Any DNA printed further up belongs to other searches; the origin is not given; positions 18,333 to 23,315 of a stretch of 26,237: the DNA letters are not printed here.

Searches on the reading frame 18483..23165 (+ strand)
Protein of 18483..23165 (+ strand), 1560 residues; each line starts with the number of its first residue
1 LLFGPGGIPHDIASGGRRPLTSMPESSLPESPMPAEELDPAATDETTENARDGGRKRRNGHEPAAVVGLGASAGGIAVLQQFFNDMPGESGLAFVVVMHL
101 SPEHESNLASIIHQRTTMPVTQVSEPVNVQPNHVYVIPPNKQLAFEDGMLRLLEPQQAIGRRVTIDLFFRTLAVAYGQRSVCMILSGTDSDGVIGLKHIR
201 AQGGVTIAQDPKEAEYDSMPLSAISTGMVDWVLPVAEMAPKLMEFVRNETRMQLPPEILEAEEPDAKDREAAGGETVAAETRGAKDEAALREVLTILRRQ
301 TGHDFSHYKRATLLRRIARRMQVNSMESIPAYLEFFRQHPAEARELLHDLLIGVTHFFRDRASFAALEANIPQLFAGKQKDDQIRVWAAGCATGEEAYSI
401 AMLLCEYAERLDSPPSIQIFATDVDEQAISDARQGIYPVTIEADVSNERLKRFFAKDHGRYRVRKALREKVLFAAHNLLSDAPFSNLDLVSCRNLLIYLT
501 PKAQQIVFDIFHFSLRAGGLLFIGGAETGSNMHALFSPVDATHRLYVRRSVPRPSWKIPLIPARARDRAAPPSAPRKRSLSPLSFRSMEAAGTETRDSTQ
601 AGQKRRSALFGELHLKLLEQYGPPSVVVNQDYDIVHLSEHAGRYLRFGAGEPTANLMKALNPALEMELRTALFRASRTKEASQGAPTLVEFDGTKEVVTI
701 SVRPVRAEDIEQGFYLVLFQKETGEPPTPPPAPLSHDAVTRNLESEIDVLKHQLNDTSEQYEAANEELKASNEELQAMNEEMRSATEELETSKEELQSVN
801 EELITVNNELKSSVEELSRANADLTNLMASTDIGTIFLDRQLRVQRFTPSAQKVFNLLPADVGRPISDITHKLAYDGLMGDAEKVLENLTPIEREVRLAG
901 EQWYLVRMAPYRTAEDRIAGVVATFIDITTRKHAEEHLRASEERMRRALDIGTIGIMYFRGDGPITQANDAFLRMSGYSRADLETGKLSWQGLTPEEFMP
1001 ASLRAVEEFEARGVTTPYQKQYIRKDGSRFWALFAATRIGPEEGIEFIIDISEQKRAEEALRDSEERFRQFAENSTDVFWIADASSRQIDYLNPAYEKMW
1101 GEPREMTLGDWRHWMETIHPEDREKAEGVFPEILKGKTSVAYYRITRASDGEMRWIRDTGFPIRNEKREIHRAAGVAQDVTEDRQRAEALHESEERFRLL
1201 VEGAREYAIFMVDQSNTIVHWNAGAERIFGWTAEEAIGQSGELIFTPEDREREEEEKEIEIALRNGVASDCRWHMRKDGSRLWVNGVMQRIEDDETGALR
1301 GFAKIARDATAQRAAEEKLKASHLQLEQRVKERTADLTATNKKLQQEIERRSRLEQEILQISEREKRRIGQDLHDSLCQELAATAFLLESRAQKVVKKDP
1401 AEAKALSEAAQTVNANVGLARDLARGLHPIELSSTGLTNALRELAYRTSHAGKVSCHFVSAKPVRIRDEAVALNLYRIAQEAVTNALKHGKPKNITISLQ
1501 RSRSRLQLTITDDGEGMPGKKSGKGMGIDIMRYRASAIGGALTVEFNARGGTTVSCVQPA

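Call 10: search_protein_families(library=pfam, proteins=[window:18483-23165:+], max_evalue=0.01)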
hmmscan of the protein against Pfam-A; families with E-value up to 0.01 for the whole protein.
window:18483-23165:+ (1560 aa): 16 families
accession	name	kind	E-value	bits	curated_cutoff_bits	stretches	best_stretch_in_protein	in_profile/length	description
PF01339.22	CheB_methylest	-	1.7e-51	174.8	24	1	67-242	1-174/174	CheB methylesterase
PF01739.24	CheR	-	3.4e-51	173.9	27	1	354-543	2-193/195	CheR methyltransferase, SAM binding domain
PF13426.13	PAS_9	-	2.3e-38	131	27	3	1208-1310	3-102/103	PAS domain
PF13596.12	PAS_10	-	8.8e-33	113.6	22.1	1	824-929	1-106/106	PAS domain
PF00989.32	PAS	-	1.2e-32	112.7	22.6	2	1196-1294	2-99/113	PAS fold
PF08448.16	PAS_4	-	1.8e-30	105.8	23.1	3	831-932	4-109/110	PAS fold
PF08447.18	PAS_3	-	1.3e-29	102.7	25.6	2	1091-1177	3-89/89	PAS fold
PF13188.13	PAS_8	-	5.2e-22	77.4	21.8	3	1195-1254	1-59/65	PAS domain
PF03705.20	CheR_N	-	7.2e-15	54.9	27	1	289-340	2-53/53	CheR methyltransferase, all-alpha domain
PF02518.31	HATPase_c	-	8.6e-13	49.1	26.4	1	1473-1557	4-106/111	Histidine kinase-, DNA gyrase B-, and HSP90-like ATPase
PF07730.19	HisKA_3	-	5.7e-09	36.8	24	1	1365-1431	1-67/68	Histidine kinase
PF13581.12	HATPase_c_2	-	3.4e-05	24.3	27.4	1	1474-1521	31-82/127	Histidine kinase-like ATPase domain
PF12860.13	PAS_7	-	0.00015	22.3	27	0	833-936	6-115/115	PAS fold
PF14932.11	HAUS-augmin3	-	0.0017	18.4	29.4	1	739-855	81-199/260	HAUS augmin-like complex subunit 3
PF13094.11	CENP-Q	-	0.0052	17.4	28.5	1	741-817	32-109/162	CENP-Q, a CENPA-CAD centromere complex subunit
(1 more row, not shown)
